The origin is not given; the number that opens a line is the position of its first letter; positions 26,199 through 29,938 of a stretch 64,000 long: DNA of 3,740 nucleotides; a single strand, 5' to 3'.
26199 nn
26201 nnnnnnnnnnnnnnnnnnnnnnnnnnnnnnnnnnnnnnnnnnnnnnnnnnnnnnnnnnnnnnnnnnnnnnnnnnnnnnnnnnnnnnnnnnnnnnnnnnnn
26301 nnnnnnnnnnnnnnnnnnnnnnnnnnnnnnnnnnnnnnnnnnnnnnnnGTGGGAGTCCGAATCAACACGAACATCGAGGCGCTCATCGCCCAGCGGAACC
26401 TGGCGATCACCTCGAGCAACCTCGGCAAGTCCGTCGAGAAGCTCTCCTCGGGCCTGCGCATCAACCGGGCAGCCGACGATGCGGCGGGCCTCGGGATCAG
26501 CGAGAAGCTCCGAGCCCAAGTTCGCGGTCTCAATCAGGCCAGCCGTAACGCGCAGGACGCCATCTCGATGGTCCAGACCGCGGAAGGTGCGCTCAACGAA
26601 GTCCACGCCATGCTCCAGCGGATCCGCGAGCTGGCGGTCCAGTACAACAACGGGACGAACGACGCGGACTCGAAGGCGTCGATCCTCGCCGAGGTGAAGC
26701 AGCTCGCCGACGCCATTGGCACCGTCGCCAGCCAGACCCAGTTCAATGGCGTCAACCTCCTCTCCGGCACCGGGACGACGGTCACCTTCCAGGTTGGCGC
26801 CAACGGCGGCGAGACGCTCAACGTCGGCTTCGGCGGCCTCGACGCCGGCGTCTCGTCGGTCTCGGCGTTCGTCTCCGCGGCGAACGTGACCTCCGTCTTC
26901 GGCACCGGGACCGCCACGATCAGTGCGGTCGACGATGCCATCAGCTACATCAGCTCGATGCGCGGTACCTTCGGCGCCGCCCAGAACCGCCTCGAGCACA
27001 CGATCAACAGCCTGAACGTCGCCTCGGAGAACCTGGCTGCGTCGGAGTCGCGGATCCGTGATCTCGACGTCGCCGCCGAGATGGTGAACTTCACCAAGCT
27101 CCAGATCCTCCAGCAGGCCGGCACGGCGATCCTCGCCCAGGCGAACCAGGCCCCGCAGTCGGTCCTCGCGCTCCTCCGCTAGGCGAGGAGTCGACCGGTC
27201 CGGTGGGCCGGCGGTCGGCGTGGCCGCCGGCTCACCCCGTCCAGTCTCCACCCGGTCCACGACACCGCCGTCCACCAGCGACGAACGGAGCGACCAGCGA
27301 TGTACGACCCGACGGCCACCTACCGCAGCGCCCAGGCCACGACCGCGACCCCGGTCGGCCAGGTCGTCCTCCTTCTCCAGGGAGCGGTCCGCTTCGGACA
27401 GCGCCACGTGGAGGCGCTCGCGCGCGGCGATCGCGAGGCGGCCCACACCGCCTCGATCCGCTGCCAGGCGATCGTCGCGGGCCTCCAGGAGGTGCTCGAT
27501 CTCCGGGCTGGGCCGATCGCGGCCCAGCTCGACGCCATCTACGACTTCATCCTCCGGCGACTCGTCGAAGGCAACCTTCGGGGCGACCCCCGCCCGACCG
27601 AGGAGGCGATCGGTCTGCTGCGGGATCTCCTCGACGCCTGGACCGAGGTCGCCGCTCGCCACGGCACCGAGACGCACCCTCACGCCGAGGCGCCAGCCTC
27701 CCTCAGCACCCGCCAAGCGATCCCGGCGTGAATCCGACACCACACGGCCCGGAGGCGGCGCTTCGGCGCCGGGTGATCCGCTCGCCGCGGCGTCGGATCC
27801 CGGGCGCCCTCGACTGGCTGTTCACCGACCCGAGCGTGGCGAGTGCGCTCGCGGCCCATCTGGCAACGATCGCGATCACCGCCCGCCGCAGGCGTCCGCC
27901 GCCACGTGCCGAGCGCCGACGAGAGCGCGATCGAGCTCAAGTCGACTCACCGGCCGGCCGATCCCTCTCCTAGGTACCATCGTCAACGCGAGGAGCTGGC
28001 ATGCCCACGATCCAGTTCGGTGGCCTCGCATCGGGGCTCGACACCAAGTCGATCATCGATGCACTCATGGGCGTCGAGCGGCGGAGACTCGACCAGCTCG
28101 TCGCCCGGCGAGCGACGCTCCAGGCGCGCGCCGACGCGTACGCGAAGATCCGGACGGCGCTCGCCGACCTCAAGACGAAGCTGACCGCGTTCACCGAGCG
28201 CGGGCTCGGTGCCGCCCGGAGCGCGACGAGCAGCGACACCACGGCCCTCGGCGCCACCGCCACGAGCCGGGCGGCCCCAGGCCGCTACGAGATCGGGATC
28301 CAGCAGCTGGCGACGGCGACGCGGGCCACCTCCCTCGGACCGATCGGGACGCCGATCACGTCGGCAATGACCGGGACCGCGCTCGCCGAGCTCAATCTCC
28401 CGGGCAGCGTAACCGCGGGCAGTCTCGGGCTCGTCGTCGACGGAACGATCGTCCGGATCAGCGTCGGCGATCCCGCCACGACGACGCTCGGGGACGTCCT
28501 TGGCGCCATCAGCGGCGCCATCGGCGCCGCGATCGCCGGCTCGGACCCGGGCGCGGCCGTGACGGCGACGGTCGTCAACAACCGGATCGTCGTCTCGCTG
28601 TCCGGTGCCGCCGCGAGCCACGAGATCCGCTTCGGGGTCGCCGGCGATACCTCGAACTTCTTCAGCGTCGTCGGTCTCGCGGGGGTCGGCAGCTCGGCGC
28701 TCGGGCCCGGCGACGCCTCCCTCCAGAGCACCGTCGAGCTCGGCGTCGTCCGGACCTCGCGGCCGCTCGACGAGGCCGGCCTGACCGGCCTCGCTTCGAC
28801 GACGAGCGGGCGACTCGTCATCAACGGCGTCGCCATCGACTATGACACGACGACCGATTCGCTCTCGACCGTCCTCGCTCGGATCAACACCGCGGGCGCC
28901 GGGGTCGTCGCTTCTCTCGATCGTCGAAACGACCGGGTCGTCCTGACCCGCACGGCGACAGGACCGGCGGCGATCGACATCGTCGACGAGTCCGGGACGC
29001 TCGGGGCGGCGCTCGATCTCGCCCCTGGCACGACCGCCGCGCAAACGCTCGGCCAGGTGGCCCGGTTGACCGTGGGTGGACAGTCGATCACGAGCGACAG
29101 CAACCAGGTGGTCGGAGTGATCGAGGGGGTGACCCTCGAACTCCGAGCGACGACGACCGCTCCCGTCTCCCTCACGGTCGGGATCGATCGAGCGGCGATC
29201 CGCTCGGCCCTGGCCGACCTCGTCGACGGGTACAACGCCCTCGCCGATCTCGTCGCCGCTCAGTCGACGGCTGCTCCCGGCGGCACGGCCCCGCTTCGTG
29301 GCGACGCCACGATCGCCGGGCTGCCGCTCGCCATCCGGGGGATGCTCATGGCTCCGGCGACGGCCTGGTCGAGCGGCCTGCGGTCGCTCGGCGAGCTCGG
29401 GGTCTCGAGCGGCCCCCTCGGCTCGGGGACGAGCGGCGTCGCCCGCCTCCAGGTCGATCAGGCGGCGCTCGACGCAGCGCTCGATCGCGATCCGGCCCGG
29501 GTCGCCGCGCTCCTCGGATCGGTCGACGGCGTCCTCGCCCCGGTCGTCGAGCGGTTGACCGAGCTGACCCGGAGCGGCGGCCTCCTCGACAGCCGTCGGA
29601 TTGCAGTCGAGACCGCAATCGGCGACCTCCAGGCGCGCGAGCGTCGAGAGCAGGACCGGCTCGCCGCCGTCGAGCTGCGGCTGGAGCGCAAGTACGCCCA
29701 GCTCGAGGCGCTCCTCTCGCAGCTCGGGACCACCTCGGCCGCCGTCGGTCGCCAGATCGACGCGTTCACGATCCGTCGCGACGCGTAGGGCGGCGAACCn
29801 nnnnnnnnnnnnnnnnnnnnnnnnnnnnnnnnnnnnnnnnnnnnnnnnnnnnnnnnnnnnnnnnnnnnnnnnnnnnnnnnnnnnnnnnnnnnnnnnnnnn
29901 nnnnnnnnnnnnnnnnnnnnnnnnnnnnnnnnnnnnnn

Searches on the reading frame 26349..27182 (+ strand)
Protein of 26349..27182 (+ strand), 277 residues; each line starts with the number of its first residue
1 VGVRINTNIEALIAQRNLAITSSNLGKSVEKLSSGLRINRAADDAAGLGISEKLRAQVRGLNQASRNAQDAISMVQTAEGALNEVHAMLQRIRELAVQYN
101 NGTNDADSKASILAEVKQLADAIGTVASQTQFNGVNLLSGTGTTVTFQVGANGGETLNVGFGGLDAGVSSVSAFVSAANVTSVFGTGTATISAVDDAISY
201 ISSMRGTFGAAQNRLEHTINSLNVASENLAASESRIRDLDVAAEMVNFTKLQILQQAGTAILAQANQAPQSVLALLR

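Call 20: search_protein_families(library=pfam, proteins=[window:26349-27182:+], max_evalue=0.01)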
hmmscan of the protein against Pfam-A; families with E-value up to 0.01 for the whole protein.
window:26349-27182:+ (277 aa): 2 families
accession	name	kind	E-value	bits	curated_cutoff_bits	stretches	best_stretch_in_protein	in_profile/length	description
PF00669.25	Flagellin_N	-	2.7e-46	157.5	26.6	1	5-143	1-139/139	Bacterial flagellin N-terminal helical region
PF00700.27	Flagellin_C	-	9.4e-30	103.2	23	1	191-276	1-86/86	Bacterial flagellin C-terminal helical region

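Call 27: find_encoding_contigs(protein=window:26349-27182:+, flank=10000, max_places=10)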
Protein window:26349-27182:+ (277 aa): no gene with exactly this product is on record in the collection.

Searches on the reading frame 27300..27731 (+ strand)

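Call 20: search_protein_families(library=pfam, proteins=[window:27300-27731:+], max_evalue=0.01)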
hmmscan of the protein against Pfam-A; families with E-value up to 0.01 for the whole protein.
window:27300-27731:+ (143 aa): 1 family
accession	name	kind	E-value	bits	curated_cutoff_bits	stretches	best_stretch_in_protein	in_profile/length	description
PF02561.19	FliS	-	5.8e-30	104.4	26.7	1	6-117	2-114/115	Flagellar protein FliS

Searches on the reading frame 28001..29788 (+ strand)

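Call 20: search_protein_families(library=pfam, proteins=[window:28001-29788:+], max_evalue=0.01)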
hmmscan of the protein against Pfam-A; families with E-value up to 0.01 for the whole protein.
window:28001-29788:+ (595 aa): 2 families
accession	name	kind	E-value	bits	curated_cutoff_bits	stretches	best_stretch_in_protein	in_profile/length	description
PF07195.17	FliD_C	-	4.5e-31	108.5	25.4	1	352-575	2-234/236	Flagellar hook-associated protein 2 C-terminus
PF02465.23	FliD_N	-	6e-24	85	24.8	1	11-106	1-96/97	Flagellar hook-associated protein 2 N-terminus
